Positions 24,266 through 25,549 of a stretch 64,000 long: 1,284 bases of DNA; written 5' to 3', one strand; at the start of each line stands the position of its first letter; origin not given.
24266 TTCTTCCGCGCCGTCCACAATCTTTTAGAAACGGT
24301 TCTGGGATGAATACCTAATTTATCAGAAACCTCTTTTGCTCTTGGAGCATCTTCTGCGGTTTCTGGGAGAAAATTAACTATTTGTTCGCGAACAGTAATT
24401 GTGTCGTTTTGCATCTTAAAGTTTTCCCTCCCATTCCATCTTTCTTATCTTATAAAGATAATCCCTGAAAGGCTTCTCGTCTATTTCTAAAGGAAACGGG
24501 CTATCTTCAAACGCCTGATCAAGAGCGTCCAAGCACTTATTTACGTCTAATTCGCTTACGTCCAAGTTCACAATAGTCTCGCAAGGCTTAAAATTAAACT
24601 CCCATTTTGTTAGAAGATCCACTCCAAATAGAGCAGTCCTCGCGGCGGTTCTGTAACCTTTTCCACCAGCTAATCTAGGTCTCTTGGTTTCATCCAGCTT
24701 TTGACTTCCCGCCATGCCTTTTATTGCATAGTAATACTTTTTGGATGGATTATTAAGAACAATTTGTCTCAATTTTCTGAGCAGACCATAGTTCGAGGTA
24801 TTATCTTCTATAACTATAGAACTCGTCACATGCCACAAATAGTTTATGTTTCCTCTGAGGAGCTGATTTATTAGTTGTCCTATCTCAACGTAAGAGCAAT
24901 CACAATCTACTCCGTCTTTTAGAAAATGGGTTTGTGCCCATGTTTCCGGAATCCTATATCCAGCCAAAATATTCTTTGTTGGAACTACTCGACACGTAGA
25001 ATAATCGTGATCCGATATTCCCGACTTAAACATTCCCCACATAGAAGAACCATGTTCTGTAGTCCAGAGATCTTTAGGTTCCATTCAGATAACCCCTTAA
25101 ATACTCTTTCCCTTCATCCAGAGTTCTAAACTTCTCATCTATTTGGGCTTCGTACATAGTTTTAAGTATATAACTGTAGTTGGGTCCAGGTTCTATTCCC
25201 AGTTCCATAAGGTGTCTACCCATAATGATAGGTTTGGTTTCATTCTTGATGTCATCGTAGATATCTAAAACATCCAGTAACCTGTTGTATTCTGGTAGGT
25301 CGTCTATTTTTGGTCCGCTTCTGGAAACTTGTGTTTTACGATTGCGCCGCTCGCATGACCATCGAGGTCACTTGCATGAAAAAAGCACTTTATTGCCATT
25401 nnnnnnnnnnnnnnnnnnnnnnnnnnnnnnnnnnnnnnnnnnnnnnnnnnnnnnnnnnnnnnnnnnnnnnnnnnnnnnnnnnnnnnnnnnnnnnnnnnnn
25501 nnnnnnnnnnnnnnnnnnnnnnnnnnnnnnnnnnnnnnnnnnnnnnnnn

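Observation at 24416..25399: Nucleotidyltransferase preceded by a frameshift-interrupted small gene bearing tRNA-NTase C-terminal and DHH-like motifs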

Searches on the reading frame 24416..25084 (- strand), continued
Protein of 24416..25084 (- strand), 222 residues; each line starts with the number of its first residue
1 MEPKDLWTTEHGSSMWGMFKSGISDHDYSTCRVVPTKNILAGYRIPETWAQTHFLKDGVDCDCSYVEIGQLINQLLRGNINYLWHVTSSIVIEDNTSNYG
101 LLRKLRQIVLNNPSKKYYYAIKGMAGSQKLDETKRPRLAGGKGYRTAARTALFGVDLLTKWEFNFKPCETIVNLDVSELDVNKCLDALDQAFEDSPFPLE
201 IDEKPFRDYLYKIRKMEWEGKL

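Call 40: fold_search(model_id=the predicted structure, library=pdb)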
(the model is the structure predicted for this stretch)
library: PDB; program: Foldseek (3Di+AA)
matches with E <= 10: 763; with E <= 0.001: 18
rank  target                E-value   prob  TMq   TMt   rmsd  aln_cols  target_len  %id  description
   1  6nmk_A                8.8e-05  1.00  0.37  0.34  16.7       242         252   12  Binary complex structure of the T130K mutant of ANT-4'' with Neomycin (released 2020-01-15)
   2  6nmk_B                1.1e-04  1.00  0.35  0.31  17.3       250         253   10  Binary complex structure of the T130K mutant of ANT-4'' with Neomycin (released 2020-01-15)
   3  9dbj_C                1.2e-04  1.00  0.41  0.41  12.1       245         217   13  Structure of Hailong HalB R164A mutant with non-hydrolyzable dATP (released 2025-05-07)
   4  9dbj_F                1.3e-04  1.00  0.40  0.41  13.7       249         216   12  Structure of Hailong HalB R164A mutant with non-hydrolyzable dATP (released 2025-05-07)
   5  9dbj_D                1.4e-04  1.00  0.38  0.39  12.8       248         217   14  Structure of Hailong HalB R164A mutant with non-hydrolyzable dATP (released 2025-05-07)
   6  6un8_B                1.8e-04  1.00  0.37  0.34  16.8       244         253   12  Wild type ANT bound to neomycin (released 2020-05-06)
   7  6p01_A                1.9e-04  1.00  0.39  0.35  16.8       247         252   12  Apo structure of the E52D mutant of ANT-4 (released 2020-01-29)
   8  9dbj_B                2.2e-04  1.00  0.40  0.42  13.7       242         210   11  Structure of Hailong HalB R164A mutant with non-hydrolyzable dATP (released 2025-05-07)
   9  3c18_A                2.3e-04  1.00  0.33  0.26  11.8       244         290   11  Crystal structure of nucleotidyltransferase-like protein (ZP_00538802.1) from Exiguobacterium sibiricum 255-15 at 1.90 (released 2008-02-12)
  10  6un8_A                2.5e-04  1.00  0.38  0.34  16.8       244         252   11  Wild type ANT bound to neomycin (released 2020-05-06)
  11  9dbj_A                2.5e-04  1.00  0.34  0.35  11.7       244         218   14  Structure of Hailong HalB R164A mutant with non-hydrolyzable dATP (released 2025-05-07)
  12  9dbj_E                2.9e-04  1.00  0.39  0.39  12.1       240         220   12  Structure of Hailong HalB R164A mutant with non-hydrolyzable dATP (released 2025-05-07)
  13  9dbh_B                3.2e-04  1.00  0.36  0.37  12.2       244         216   14  Structure of Hailong HalB in complex with oligodeoxyadenylate (released 2025-05-07)
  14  9dbh_A                3.4e-04  1.00  0.39  0.39  13.7       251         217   13  Structure of Hailong HalB in complex with oligodeoxyadenylate (released 2025-05-07)
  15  6p06_A                3.4e-04  1.00  0.38  0.34  16.5       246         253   13  Ternary structure of the E52D mutant of ANT-4 with Neomycin and AMPCPP (released 2020-01-29)
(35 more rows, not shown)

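Call 48: find_encoding_contigs(protein=P0078, flank=6000, max_places=2)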
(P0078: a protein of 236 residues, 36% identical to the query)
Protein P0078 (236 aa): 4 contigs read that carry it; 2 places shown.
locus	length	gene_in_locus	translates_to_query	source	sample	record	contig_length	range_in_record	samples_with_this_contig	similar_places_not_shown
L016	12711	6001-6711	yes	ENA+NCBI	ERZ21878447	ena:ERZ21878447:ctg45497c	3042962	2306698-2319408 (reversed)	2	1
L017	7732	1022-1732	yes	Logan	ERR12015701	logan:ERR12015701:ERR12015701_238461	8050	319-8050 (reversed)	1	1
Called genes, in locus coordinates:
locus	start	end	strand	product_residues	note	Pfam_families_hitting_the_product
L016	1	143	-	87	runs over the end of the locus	PF00499:Oxidored_q3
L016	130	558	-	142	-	PF00499:Oxidored_q3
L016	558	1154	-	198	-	PF13534:Fer4_17 (faint), PF00037:Fer4 (weak), PF12797:Fer4_2 (faint), PF13237:Fer4_10, PF14697:Fer4_21, PF12838:Fer4_7, PF13187:Fer4_9, PF00037:Fer4 (weak)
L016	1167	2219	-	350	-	PF00146:NADHdh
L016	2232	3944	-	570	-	PF00329:Complex1_30kDa, PF00374:NiFeSe_Hases (weak), PF00346:Complex1_49kDa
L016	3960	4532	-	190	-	PF01058:Oxidored_q6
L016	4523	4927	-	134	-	PF00507:Oxidored_q4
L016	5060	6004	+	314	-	PF01916:DS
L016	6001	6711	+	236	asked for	PF10127:RlaP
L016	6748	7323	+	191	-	PF02441:Flavoprotein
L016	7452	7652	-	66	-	-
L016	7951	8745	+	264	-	PF01966:HD (weak)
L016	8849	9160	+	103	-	-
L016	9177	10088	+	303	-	PF05448:AXE1, PF01738:DLH (weak), PF00561:Abhydrolase_1 (faint), PF12146:Hydrolase_4 (faint)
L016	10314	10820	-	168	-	PF06897:DUF1269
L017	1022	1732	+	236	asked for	PF10127:RlaP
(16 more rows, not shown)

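Call 52: find_related_loci(query=A2, collection=viral_contigs, flank=5000)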
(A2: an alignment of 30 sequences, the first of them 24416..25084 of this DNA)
Query A2 (222 aa) in viral_contigs; peptide patterns used: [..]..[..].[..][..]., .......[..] (x = any residue, [..] = any of these).
19 stretches matched a pattern; 7 encode a relative of the query (tblastn E <= 1e-3); 7 distinct loci.
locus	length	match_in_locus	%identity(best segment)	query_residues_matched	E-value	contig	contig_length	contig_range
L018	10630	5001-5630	56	2-214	3e-78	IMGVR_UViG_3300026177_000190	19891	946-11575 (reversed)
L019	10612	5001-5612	38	6-217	5e-36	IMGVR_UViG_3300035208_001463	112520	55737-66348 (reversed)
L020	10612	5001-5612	38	6-217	4e-34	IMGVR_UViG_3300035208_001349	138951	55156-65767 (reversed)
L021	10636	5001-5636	37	6-214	3e-32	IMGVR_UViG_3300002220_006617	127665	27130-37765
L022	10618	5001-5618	36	6-217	2e-30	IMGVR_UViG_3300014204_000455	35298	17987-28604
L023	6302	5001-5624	34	6-222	2e-27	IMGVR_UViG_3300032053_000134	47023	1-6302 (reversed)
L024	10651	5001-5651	27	12-214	4e-17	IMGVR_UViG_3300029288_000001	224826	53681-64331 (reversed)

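Call 56: search_protein_families(library=pfam, proteins=[L021:3308-4624:+, L021:4621-4977:+, L021:4965-5669:+, L021:5996-6676:+, L021:6673-6936:+, L021:7150-7887:+, L021:7910-8584:+, L021:8830-9351:+, L021:9374-10300:+, L021:2468-3031:+], max_evalue=0.001)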
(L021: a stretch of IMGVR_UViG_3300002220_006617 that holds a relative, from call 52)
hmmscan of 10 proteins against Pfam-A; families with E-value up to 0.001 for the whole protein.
L021:3308-4624:+ (438 aa): 1 family
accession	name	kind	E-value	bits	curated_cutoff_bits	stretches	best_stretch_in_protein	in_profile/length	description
PF09414.15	RNA_ligase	-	2.7e-08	34.6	27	1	183-400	3-158/171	RNA ligase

L021:4621-4977:+ (118 aa): 0 families

L021:4965-5669:+ (234 aa): 1 family
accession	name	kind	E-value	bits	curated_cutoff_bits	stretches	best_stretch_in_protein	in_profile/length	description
PF10127.15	RlaP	-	2.9e-11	44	23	1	6-103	14-104/249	RNA repair pathway DNA polymerase beta family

L021:5996-6676:+ (226 aa): 0 families

L021:6673-6936:+ (87 aa): 0 families

L021:7150-7887:+ (245 aa): 2 families
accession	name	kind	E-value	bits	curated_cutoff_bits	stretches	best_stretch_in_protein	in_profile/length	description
PF01743.26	PolyA_pol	-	3.8e-21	76.2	23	1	8-146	1-126/126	Poly A polymerase head domain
PF12627.12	PolyA_pol_RNAbd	-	9.7e-06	25.7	22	1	173-214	1-40/64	Probable RNA and SrmB- binding site of polymerase A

L021:7910-8584:+ (224 aa): 0 families

L021:8830-9351:+ (173 aa): 0 families

L021:9374-10300:+ (308 aa): 0 families

L021:2468-3031:+ (187 aa): 0 families

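Call 67: search_protein_families(library=pfam, alignment_id=A2, max_evalue=0.01)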
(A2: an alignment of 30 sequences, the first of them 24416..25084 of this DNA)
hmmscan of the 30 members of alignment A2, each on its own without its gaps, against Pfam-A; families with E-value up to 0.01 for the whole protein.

A. member 1, window:24416-25084:- (222 aa): 0 families

B. families by the number of members that match (of 30 scanned): 3 families
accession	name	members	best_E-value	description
PF10127.15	RlaP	27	3.3e-16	RNA repair pathway DNA polymerase beta family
PF22600.2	MTPAP-like_central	11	0.00083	Poly(A) RNA polymerase, mitochondrial-like, central palm domain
PF01909.29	NTP_transf_2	1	0.0036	Nucleotidyltransferase domain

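Call 74: fold_search(model_id=the predicted structure, library=viral)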
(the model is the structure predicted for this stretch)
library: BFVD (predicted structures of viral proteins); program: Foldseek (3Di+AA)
matches with E <= 10: 436; with E <= 0.001: 35
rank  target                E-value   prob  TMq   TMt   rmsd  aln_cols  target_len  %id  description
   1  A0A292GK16            9.6e-10  1.00  0.78  0.62   3.5       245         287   15  (no name in the UniProt tables at hand)
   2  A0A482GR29            1.1e-09  1.00  0.78  0.75   3.9       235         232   17  (no name in the UniProt tables at hand)
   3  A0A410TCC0            1.5e-09  1.00  0.74  0.71   3.9       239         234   15  (no name in the UniProt tables at hand)
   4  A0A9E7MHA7            2.4e-09  1.00  0.55  0.45   7.8       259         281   15  Uncharacterized protein [Enterococcus phage Sw5]
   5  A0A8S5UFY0            1.1e-08  1.00  0.64  0.56   5.1       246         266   17  Putative nucleotidyltransferase [Myoviridae sp. ctshb19]
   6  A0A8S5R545            1.9e-08  1.00  0.60  0.49  15.3       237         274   16  Putative nucleotidyltransferase [Ackermannviridae sp. ctaCq7]
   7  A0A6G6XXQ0            2.8e-08  1.00  0.63  0.48  13.2       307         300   15  (no name in the UniProt tables at hand)
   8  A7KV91                3.3e-08  1.00  0.54  0.47   9.4       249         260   16  (no name in the UniProt tables at hand)
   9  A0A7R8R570            1.1e-07  1.00  0.60  0.52  15.7       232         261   16  Nucleotidyltransferase [Klebsiella phage vB_KvM-Eowyn]
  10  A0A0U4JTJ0            1.3e-07  1.00  0.75  0.54   3.9       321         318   12  (no name in the UniProt tables at hand)
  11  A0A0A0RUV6            1.9e-07  1.00  0.75  0.70   3.7       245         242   17  Nucleotidyltransferase [Bacillus phage Mater]
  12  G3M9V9                2.6e-07  1.00  0.79  0.36   3.3       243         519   18  Gp218 [Bacillus phage G]
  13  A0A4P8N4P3            3.8e-07  1.00  0.60  0.43  10.5       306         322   11  Nucleotidyltransferase [Rheinheimera phage vB_RspM_Barba19A]
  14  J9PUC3                4.4e-07  1.00  0.70  0.57   4.5       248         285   13  Nucleotidyltransferase [Bacillus phage BCD7]
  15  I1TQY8                5.5e-07  1.00  0.63  0.49   7.8       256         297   12  (no name in the UniProt tables at hand)
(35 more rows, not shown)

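Call 77: find_related_loci(query=A2, collection=genome_contigs, flank=4000)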
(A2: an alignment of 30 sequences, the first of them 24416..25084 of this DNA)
Query A2 (222 aa) in genome_contigs; peptide patterns used: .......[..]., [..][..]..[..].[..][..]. (x = any residue, [..] = any of these).
79 stretches matched a pattern; 43 encode a relative of the query (tblastn E <= 1e-3); 43 distinct loci.
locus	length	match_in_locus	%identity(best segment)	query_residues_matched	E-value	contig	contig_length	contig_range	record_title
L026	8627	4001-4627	39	4-222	3e-38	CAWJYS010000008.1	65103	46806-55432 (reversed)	MAG: Methanotrichaceae archaeon isolate MFD03899.bin.2.83 genome assembly, contig: contig_19695, whole genome shotgun se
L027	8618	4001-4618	40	4-220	1e-36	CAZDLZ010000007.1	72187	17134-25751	MAG TPA_asm: uncultured Methanotrichaceae archaeon isolate binchicken_co113_257 genome assembly, contig: NODE_396_length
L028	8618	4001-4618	38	4-220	7e-36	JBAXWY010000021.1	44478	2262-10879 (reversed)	MAG: Methanothrix sp. isolate ELA725 MAG725_21, whole genome shotgun sequence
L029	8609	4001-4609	38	4-217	6e-36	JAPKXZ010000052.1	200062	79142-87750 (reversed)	MAG: Methanothrix sp. isolate LacPavin_0419_WC90_MAG_51_22 LacPavin_0419_WC90_scaffold_452589, whole genome shotgun sequ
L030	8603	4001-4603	38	4-214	6e-36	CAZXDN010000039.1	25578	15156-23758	MAG TPA_asm: uncultured Methanotrichaceae archaeon isolate binchicken_co190_334 genome assembly, contig: NODE_3610_lengt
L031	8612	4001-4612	38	4-217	2e-35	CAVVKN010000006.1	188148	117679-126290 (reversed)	MAG: Methanotrichaceae archaeon isolate MFD04716.bin.3.283 genome assembly, contig: contig_10952, whole genome shotgun s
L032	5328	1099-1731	38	4-221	3e-35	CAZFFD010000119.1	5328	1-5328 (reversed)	MAG TPA_asm: uncultured Methanotrichaceae archaeon isolate binchicken_co20_93 genome assembly, contig: NODE_27371_length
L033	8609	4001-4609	37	4-217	8e-35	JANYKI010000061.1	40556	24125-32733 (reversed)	MAG: Methanothrix sp. isolate GL140_5_metabinner_16 GL140_5_k141_1730325, whole genome shotgun sequence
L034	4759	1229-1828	39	4-214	6e-35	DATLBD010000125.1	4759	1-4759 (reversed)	MAG TPA_asm: Methanothrix sp. isolate SMAG_U14289 k141_1428818, whole genome shotgun sequence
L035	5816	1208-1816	39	4-217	9e-35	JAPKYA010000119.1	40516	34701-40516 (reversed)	MAG: Methanothrix sp. isolate LacPavin_0920_SED2_MAG_52_45 LacPavin_0920_SED2_scaffold_76729, whole genome shotgun seque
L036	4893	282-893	39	4-214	1e-34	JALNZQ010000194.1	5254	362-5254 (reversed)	MAG: Methanothrix sp. isolate SO_2017_LW1 bin 8 NODE_17269_length_5254_cov_1.312658_LW64-88_2017, whole genome shotgun s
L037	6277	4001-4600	38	4-214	3e-34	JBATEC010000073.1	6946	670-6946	MAG: Methanothrix sp. isolate MFD10102_ilm_asm_bin3 k127_16377, whole genome shotgun sequence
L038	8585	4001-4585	39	12-214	1e-33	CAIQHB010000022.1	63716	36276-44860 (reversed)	MAG: uncultured Methanosarcinales archaeon isolate AM-2014-D8_bin-1081 genome assembly, contig: bin-1081:22/81, whole ge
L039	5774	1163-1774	38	4-214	4e-34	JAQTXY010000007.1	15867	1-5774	MAG: Methanothrix sp. isolate STC_24 NODE_8003_length_15867_cov_3.591995_Sandtown_C, whole genome shotgun sequence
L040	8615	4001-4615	38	4-219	5e-34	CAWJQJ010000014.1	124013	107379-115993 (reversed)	MAG: Methanotrichaceae archaeon isolate MFD02979.bin.2.102 genome assembly, contig: contig_62700, whole genome shotgun s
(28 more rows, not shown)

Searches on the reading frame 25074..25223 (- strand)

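Call 3: search_protein_families(library=pfam, proteins=[window:25074-25223:-], max_evalue=1)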
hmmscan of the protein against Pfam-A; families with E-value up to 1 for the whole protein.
window:25074-25223:- (49 aa): 1 family
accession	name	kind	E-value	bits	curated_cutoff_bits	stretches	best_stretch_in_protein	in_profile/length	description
PF13735.12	tRNA_NucTran2_2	-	0.13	12.7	27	1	2-33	107-139/149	tRNA nucleotidyltransferase domain 2 putative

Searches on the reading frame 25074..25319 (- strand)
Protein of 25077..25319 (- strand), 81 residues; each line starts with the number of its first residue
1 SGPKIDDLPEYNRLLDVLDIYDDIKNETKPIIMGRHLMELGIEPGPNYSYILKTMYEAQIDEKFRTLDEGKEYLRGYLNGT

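Call 6: search_protein_families(library=phrogs, proteins=[window:25074-25301:-], max_evalue=0.1)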
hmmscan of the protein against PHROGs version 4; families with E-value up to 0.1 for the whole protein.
window:25074-25301:- (75 aa): 0 families

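Call 7: search_dna_similar(query=window:25077-25319:-, collection=phages, mode=protein, max_evalue=1, max_rows=30)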
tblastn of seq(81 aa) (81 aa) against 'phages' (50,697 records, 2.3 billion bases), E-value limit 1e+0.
Records with a match: 2; places in all: 2; records where one place covers at least 80% of the query: 0.
Best place of each record, by identity: <60% 2.
By first word of the organism name: Bacteriophage 2.
By host as written in the record: - 2.
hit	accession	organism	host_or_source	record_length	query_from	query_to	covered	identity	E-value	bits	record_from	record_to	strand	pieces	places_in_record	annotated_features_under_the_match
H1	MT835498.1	Bacteriophage sp.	human fecal samples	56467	20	77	72%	35.9%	7e-2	36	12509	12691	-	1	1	record has no annotation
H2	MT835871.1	Bacteriophage sp.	human fecal samples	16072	8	52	56%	39.1%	7e-1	33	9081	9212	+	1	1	record has no annotation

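Call 19: search_solved_structures(query=window:25077-25319:-, max_evalue=10, show_alignments=4)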
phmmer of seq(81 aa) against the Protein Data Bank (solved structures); distinct sequences matched with E-value up to 10: 3.
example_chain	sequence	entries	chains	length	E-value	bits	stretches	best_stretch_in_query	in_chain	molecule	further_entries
3wfo_A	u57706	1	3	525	0.00018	25.2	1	23-75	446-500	Poly A polymerase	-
8vz4_A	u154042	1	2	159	0.86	13.5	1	28-54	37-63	Dihydrofolate reductase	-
2lxe_A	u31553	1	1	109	1.1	13.2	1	28-72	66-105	Histone-lysine N-methyltransferase SUVR4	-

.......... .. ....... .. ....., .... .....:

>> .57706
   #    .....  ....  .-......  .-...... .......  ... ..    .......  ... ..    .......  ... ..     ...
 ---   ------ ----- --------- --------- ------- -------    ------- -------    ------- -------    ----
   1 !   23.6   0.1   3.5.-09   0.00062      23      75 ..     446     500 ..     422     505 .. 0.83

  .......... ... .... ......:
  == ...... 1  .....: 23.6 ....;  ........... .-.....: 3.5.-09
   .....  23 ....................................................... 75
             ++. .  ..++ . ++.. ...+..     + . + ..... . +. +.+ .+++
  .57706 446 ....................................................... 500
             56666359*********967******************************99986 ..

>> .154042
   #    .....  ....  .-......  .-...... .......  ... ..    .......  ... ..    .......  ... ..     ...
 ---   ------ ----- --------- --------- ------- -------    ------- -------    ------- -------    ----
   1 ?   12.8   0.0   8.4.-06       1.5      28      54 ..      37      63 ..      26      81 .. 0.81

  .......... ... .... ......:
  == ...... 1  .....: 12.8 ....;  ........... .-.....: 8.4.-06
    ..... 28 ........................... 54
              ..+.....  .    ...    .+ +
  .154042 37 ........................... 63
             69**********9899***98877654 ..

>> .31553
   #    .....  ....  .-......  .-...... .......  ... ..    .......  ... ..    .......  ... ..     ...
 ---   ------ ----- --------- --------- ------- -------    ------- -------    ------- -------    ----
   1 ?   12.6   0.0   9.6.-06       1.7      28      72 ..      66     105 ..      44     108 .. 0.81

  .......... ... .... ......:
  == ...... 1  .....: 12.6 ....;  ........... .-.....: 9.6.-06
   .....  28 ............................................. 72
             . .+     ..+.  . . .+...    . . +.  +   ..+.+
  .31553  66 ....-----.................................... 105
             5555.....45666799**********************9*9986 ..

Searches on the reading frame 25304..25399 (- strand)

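Call 3: search_protein_families(library=pfam, proteins=[window:25304-25399:-], max_evalue=1)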
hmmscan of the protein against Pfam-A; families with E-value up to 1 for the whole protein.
window:25304-25399:- (31 aa): 0 families

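Call 6: search_protein_families(library=phrogs, proteins=[window:25304-25399:-], max_evalue=0.1)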
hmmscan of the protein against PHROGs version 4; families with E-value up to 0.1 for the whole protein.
window:25304-25399:- (31 aa): 1 family
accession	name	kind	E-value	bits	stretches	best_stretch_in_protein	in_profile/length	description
phrog_4771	-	other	0.033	14.3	1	1-27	16-42/363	DHH phosphoesterase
